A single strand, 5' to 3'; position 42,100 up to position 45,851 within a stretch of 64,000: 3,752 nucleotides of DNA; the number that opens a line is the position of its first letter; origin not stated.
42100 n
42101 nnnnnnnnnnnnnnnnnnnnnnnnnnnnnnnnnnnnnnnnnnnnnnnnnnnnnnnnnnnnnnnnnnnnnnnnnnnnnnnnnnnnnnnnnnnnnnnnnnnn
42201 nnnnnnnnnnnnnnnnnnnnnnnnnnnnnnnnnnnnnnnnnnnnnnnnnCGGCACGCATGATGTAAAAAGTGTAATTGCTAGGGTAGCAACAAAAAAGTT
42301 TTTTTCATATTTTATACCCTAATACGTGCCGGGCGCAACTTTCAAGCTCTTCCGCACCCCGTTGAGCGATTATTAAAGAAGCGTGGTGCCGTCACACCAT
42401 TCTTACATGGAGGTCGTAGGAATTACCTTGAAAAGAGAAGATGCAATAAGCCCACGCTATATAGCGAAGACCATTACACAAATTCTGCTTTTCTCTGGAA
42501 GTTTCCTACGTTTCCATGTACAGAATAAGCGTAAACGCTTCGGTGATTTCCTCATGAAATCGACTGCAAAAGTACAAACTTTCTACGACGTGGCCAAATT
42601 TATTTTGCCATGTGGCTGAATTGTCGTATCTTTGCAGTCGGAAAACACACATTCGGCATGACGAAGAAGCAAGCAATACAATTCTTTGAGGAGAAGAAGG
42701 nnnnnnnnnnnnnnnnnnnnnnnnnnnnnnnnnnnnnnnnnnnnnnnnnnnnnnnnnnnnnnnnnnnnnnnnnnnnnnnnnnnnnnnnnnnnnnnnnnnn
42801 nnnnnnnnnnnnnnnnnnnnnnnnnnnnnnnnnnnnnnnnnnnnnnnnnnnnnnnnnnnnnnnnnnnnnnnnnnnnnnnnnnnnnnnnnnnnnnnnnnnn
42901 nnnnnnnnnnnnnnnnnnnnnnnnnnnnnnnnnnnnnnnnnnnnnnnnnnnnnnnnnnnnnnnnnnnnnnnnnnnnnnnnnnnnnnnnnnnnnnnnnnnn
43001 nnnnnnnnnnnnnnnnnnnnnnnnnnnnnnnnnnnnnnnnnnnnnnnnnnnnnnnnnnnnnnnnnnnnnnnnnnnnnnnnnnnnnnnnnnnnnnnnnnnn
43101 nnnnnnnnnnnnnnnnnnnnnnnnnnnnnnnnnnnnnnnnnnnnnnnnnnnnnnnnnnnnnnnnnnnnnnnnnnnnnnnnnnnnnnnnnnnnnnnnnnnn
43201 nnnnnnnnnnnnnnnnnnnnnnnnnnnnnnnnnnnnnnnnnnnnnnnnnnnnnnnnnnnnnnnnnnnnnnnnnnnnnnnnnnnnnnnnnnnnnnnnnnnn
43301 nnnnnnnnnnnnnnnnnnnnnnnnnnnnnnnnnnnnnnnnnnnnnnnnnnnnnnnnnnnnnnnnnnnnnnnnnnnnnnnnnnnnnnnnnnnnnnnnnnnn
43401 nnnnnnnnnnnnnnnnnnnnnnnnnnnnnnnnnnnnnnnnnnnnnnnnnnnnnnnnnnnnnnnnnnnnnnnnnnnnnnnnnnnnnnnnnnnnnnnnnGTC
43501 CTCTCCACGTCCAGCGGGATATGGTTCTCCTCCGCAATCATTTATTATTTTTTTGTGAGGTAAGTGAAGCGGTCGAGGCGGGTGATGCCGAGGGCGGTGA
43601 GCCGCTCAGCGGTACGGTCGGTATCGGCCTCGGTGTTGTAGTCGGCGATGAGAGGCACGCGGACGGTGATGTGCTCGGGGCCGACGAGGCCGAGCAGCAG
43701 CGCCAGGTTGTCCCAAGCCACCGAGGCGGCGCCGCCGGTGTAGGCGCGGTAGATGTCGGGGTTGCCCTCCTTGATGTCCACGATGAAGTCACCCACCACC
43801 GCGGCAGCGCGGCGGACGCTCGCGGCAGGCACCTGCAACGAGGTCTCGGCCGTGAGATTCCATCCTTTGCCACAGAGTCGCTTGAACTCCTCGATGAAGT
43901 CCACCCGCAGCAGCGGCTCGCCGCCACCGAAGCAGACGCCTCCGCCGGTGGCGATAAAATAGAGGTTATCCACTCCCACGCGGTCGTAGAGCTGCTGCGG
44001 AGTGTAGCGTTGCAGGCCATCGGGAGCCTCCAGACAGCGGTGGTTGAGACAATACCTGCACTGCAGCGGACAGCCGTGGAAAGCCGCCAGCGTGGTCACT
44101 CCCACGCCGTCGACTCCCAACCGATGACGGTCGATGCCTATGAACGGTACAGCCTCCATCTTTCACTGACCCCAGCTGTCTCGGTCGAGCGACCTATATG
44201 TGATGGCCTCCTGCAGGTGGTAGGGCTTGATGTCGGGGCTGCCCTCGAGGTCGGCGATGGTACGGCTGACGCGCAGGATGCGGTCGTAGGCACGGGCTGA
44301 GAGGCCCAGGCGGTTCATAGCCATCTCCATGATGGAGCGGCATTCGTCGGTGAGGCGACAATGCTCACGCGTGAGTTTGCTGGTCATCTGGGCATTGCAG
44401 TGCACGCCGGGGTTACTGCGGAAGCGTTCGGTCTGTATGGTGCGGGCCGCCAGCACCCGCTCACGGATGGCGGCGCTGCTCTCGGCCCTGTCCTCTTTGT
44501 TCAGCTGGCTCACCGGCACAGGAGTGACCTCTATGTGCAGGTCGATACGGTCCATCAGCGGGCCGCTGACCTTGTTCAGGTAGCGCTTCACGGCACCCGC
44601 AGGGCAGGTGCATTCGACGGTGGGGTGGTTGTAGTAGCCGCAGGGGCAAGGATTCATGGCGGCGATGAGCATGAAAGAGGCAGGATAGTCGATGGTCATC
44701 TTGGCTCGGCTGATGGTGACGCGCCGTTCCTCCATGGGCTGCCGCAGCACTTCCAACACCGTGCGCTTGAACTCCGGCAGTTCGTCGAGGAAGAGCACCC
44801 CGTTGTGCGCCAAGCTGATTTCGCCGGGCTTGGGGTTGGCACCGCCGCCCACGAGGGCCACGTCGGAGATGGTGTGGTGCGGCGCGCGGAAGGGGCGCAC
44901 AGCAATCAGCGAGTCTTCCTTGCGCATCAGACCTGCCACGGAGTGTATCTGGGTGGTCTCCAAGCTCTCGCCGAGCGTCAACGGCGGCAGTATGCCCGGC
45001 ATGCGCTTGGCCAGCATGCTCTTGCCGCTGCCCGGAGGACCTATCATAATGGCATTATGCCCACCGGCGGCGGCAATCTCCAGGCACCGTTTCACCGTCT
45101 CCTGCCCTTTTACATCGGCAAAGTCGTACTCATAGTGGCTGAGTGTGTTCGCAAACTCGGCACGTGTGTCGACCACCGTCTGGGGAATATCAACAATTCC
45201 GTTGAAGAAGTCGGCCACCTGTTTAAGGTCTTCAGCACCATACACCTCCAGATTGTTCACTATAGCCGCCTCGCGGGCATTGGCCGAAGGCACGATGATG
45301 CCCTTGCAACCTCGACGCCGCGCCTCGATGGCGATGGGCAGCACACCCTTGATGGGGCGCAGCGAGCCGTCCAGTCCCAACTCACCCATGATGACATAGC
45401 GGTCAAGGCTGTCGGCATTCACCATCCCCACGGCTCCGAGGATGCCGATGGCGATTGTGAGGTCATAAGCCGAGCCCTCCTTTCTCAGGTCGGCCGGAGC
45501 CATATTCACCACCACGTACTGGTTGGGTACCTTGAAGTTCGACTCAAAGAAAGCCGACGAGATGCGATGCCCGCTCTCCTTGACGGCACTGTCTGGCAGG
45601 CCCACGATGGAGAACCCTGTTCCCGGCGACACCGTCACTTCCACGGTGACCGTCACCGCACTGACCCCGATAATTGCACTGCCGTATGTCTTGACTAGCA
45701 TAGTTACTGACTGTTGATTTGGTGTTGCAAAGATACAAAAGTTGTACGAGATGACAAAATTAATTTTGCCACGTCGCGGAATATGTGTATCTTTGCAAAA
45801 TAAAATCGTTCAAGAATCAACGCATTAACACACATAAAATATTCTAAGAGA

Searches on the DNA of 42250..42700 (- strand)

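Call 7: search_rna_families(source=window, start=42250, end=42700, threshold=evalue, max_evalue=10)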
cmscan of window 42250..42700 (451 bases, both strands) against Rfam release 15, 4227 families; matches with E-value up to 10: 1.
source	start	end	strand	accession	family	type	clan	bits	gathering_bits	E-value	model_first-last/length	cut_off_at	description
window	42559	42642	-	RF00984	mir-576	Gene; miRNA;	-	17.9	99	0.5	1-90/90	no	mir-576 microRNA precursor family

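Call 99: search_dna_similar(query=window:42300-42650:-, collection=phages, mode=distant, max_evalue=0.001, max_rows=10)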
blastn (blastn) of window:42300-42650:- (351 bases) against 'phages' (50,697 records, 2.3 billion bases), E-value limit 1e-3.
No match.

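Call 100: search_dna_similar(query=window:42300-42650:-, collection=plasmids, mode=distant, max_evalue=0.001, max_rows=10)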
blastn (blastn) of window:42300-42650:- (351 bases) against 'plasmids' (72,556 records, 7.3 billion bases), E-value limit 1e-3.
Records with a match: 2; places in all: 2; records where one place covers at least 80% of the query: 0.
Best place of each record, by identity: 60-80% 2.
By first word of the organism name: Parabacteroides 1; Phocaeicola 1.
By predicted mobility (MOB-suite, as given by PLSDB): non-mobilizable 2.
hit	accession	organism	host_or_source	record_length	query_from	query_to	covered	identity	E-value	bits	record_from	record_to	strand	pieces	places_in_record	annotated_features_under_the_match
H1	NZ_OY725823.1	Parabacteroides distasonis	-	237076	110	273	47%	71.6%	3e-8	67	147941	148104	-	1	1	none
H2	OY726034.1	Phocaeicola massiliensis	-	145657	110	253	41%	72.3%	8e-9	68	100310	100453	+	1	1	none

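Call 101: get_annotated_region(hit=H1, flank=2500)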
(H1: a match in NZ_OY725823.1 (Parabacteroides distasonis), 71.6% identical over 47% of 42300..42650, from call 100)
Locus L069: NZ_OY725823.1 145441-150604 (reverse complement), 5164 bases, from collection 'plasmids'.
description: Parabacteroides distasonis strain Parabacteroides distasonis TSDC17.2-1.1 plasmid 78, complete sequence
organism: Parabacteroides distasonis (NCBI taxid 823)
taxonomy: Bacteria; Bacteroidota; Bacteroidia; Bacteroidales; Tannerellaceae; Parabacteroides; Parabacteroides distasonis
host: -; source: -; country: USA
typing (MOB-suite, as given by PLSDB): non-mobilizable
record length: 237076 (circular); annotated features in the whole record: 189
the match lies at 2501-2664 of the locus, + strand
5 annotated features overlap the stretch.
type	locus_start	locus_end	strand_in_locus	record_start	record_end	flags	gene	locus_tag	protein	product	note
CDS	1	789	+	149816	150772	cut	-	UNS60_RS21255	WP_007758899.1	toprim domain-containing protein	-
CDS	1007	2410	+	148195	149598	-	-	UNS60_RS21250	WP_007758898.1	hypothetical protein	-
CDS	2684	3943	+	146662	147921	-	-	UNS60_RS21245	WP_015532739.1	DUF4433 domain-containing protein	-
CDS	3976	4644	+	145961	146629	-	-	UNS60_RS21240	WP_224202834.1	hypothetical protein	-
CDS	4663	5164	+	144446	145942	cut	-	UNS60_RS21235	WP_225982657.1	hypothetical protein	-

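Call 102: get_annotated_region(hit=H2, flank=2500)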
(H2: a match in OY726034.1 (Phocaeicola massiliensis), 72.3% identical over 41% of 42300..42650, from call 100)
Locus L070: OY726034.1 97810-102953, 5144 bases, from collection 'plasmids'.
description: Phocaeicola massiliensis strain Bacteroides massiliensis TSDC17.2-1.1 genome assembly, plasmid: 60
organism: Phocaeicola massiliensis (NCBI taxid 204516)
taxonomy: Bacteria; Bacteroidota; Bacteroidia; Bacteroidales; Bacteroidaceae; Phocaeicola; Phocaeicola massiliensis
host: -; source: -; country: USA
typing (MOB-suite, as given by PLSDB): non-mobilizable
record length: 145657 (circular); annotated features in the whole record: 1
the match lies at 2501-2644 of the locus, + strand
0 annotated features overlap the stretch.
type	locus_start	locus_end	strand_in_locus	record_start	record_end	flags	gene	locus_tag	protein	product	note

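Call 105: search_dna_similar(query=L069:2440-2700:+, collection=plasmids, mode=distant, max_evalue=0.00001, max_rows=40)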
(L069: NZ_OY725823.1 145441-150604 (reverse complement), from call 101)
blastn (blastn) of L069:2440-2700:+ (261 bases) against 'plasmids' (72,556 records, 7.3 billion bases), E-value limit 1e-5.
Records with a match: 7; places in all: 7; records where one place covers at least 80% of the query: 4.
Best place of each record, by identity: >=99% 1; 90-95% 1; 80-90% 3; 60-80% 2.
By first word of the organism name: Parabacteroides 2; Phocaeicola 2; Bacteroides 2; Prevotella 1.
By predicted mobility (MOB-suite, as given by PLSDB): non-mobilizable 6; mobilizable 1.
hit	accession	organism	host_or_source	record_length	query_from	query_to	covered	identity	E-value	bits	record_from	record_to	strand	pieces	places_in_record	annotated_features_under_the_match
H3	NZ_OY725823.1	Parabacteroides distasonis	-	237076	1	261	100%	100.0%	1e-130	471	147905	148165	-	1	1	DUF4433 domain-containing protein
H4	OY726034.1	Phocaeicola massiliensis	-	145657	9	224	83%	94.0%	4e-87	328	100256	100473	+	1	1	none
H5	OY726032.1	Phocaeicola massiliensis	-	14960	1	229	88%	79.8%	8e-45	187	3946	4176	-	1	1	record has no annotation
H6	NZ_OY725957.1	Bacteroides finegoldii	-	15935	9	225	83%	82.0%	1e-49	204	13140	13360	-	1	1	none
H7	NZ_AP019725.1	Bacteroides uniformis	Homo sapiens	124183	22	210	72%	79.2%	5e-29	135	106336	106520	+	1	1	none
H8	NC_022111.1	Prevotella sp. oral taxon 299 str. F0039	Homo sapiens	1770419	57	229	66%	85.6%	1e-43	184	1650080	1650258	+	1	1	none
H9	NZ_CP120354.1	Parabacteroides distasonis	Wei Dai,tissue sample,feces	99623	90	224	52%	81.7%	4e-24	119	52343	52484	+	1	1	none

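Call 106: get_annotated_region(hit=H7, flank=3000)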
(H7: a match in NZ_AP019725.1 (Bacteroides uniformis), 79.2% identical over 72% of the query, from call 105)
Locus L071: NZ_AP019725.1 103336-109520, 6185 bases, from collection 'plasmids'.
description: Bacteroides uniformis strain NBRC 113350 plasmid pBUN1, complete sequence
organism: Bacteroides uniformis (NCBI taxid 820)
taxonomy: Bacteria; Bacteroidota; Bacteroidia; Bacteroidales; Bacteroidaceae; Bacteroides; Bacteroides uniformis
host: -; source: Homo sapiens; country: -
typing (MOB-suite, as given by PLSDB): mobilizable; relaxase MOBV
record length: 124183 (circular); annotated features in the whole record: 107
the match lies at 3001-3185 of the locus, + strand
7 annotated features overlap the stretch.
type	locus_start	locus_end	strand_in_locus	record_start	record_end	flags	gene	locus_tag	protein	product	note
CDS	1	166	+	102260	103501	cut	-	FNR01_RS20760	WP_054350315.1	primase-helicase family protein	-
CDS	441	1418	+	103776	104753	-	-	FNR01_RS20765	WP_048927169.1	toprim domain-containing protein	-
CDS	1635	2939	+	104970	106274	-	mobV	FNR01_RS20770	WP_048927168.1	MobV family relaxase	GO:0006310 - DNA recombination [Evidence IEA]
CDS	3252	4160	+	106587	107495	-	bla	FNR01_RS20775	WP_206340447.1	MUN family extended-spectrum class A beta-lactamase MUN-1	GO:0030655 - beta-lactam antibiotic catabolic process [Evidence IEA]; GO:0046677 - response to antibiotic [Evidence IEA]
predicted_resistance_gene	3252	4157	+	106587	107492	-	blaMUN-1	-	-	MUN family extended-spectrum class A beta-lactamase MUN-1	predicted by amrfinderplus; class BETA-LACTAM; identity 100.0%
CDS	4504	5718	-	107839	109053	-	-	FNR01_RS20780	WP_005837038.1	IS256 family transposase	-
CDS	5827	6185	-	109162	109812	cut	-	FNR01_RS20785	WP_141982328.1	hypothetical protein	-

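Call 107: get_annotated_region(hit=H8, flank=3000)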
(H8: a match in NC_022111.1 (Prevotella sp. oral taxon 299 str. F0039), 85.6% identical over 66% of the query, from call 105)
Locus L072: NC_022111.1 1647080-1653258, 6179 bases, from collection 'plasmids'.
description: Prevotella sp. oral taxon 299 str. F0039 plasmid unnamed, complete sequence
organism: Prevotella sp. oral taxon 299 str. F0039 (NCBI taxid 575614)
taxonomy: Bacteria; Bacteroidota; Bacteroidia; Bacteroidales; Prevotellaceae; Prevotella; Prevotella sp. oral taxon 299; Prevotella sp. oral taxon 299 str. F0039
host: -; source: Homo sapiens; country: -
typing (MOB-suite, as given by PLSDB): non-mobilizable; replicon rep_cluster_406,rep_cluster_742,rep_cluster_90; mating-pair formation MPF_T
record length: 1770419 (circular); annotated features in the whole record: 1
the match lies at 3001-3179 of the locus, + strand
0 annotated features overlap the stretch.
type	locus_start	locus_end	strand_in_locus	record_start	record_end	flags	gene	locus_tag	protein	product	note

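Call 108: get_annotated_region(hit=H9, flank=3000)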
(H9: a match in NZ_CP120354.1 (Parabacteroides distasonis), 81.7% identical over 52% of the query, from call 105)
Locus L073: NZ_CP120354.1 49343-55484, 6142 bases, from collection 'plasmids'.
description: Parabacteroides distasonis strain F1-28 isolate human Intestinal plasmid unnamed, complete sequence
organism: Parabacteroides distasonis (NCBI taxid 823)
taxonomy: Bacteria; Bacteroidota; Bacteroidia; Bacteroidales; Tannerellaceae; Parabacteroides; Parabacteroides distasonis
host: -; source: Wei Dai,tissue sample,feces; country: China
typing (MOB-suite, as given by PLSDB): non-mobilizable
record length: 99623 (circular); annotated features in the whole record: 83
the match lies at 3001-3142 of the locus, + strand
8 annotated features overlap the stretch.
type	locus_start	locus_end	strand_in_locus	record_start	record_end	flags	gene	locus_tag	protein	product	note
CDS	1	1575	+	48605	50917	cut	-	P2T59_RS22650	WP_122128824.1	family 20 glycosylhydrolase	GO:0005975 - carbohydrate metabolic process [Evidence IEA]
CDS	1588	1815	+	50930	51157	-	-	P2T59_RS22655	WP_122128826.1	hypothetical protein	-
CDS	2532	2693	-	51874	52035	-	-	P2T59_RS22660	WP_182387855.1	hypothetical protein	-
CDS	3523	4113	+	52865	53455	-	-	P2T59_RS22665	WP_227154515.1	DUF6088 family protein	-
CDS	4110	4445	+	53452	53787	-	-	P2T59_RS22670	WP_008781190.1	nucleotidyl transferase AbiEii/AbiGii toxin family protein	-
CDS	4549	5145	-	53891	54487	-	-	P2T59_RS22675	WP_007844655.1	recombinase family protein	GO:0006310 - DNA recombination [Evidence IEA]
CDS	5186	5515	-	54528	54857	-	-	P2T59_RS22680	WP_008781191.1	hypothetical protein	-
CDS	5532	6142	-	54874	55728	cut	rhuM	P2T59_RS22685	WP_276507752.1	RhuM family protein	-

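Call 109: get_annotated_region(hit=H6, flank=3000)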
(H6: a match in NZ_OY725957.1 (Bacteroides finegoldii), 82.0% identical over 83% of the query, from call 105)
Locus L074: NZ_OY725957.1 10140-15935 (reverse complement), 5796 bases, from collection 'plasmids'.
description: Bacteroides finegoldii strain Bacteroides finegoldii TSDC17.2-1.1 plasmid 55, complete sequence
organism: Bacteroides finegoldii (NCBI taxid 338188)
taxonomy: Bacteria; Bacteroidota; Bacteroidia; Bacteroidales; Bacteroidaceae; Bacteroides; Bacteroides finegoldii
host: -; source: -; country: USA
typing (MOB-suite, as given by PLSDB): non-mobilizable
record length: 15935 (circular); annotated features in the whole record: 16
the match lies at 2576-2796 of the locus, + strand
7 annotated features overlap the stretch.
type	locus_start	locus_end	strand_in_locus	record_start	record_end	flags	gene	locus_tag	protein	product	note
CDS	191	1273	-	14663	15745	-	-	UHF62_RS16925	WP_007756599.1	mannose-1-phosphate guanylyltransferase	-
CDS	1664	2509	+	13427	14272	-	-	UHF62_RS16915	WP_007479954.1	hypothetical protein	-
CDS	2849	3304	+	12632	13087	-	-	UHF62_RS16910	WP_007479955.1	hypothetical protein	-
CDS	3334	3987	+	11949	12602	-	-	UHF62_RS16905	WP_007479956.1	hypothetical protein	-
CDS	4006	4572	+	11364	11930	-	-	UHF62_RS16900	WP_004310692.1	hypothetical protein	-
CDS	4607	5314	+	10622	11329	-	-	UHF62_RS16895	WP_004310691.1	hypothetical protein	-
CDS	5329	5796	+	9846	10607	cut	-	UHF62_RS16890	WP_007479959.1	nuclease-related domain-containing protein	-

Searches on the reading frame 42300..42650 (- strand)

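Call 120: search_protein_families(library=pfam, proteins=[L069:1007-2410:+, L069:2684-3943:+, L069:3976-4644:+, L074:1664-2509:+, L074:2849-3304:+, L074:3334-3987:+, L074:4006-4572:+], max_evalue=0.001)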
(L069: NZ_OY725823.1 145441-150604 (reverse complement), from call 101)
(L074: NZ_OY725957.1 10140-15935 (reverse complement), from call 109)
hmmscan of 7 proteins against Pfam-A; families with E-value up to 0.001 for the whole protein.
L069:1007-2410:+ (467 aa): 0 families

L069:2684-3943:+ (419 aa): 1 family
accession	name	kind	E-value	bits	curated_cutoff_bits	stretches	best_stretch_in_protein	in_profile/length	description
PF14487.12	DarT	-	4.5e-30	105.3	22.5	1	261-415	1-167/201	ssDNA thymidine ADP-ribosyltransferase, DarT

L069:3976-4644:+ (222 aa): 2 families
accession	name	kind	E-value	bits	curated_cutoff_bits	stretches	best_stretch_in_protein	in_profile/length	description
PF22075.2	DUF6939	-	7.2e-67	224.7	27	1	2-165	7-167/167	Family of unknown function (DUF6939)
PF22397.2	NADAR-DarT1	-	9.9e-06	25.6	27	1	2-84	43-119/212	DarT1-associated NADAR antitoxin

L074:1664-2509:+ (281 aa): 0 families

L074:2849-3304:+ (151 aa): 0 families

L074:3334-3987:+ (217 aa): 2 families
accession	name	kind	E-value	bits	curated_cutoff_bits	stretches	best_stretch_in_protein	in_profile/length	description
PF20600.3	ExoX-like_C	-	8.2e-14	51.1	26.5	2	120-143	2-25/30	Exodeoxyribonuclease X-like C-terminal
PF12843.12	QSregVF_b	-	3.7e-06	27.1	22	0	116-146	10-37/66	Putative quorum-sensing-regulated virulence factor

L074:4006-4572:+ (188 aa): 0 families

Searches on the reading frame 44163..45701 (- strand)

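Call 17: search_protein_families(library=pfam, proteins=[window:44163-45701:-], max_evalue=0.01)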
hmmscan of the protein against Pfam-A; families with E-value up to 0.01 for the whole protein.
window:44163-45701:- (512 aa): 11 families
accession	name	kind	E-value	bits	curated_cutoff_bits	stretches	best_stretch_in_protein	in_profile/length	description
PF01078.27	Mg_chelatase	-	3.5e-97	324.2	20.3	1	193-397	1-204/207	Magnesium chelatase, subunit ChlI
PF13541.12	ChlI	-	3.7e-42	143.5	27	1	20-141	1-121/121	Subunit ChlI of Mg-chelatase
PF13335.12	Mg_chelatase_C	-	1.4e-34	119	26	1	407-503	2-94/94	Magnesium chelatase, subunit ChlI C-terminal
PF07728.20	AAA_5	-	5.6e-11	43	22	1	217-353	2-125/139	AAA domain (dynein-related subfamily)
PF00493.29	MCM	-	1.5e-08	34.5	23.3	1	292-359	114-180/224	MCM P-loop domain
PF05362.19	Lon_C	-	7.9e-05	22.7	21.1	1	61-159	94-195/205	Lon protease (S16) C-terminal proteolytic domain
PF00158.32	Sigma54_activat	-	0.00011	22.4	20.2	0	287-349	81-141/168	Sigma-54 interaction domain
PF20030.5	bpMoxR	-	0.00015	21.4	27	0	199-235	16-52/205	MoxR domain in the MoxR-vWA-beta-propeller ternary systems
PF05496.18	RuvB_N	-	0.00056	20.1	27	0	296-330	81-115/159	Holliday junction DNA helicase RuvB P-loop domain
PF13671.12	AAA_33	-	0.0016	19.2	27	1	218-254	3-39/143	AAA domain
PF07726.17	AAA_3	-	0.0072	16.7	27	0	302-353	65-114/131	ATPase family associated with various cellular activities (AAA)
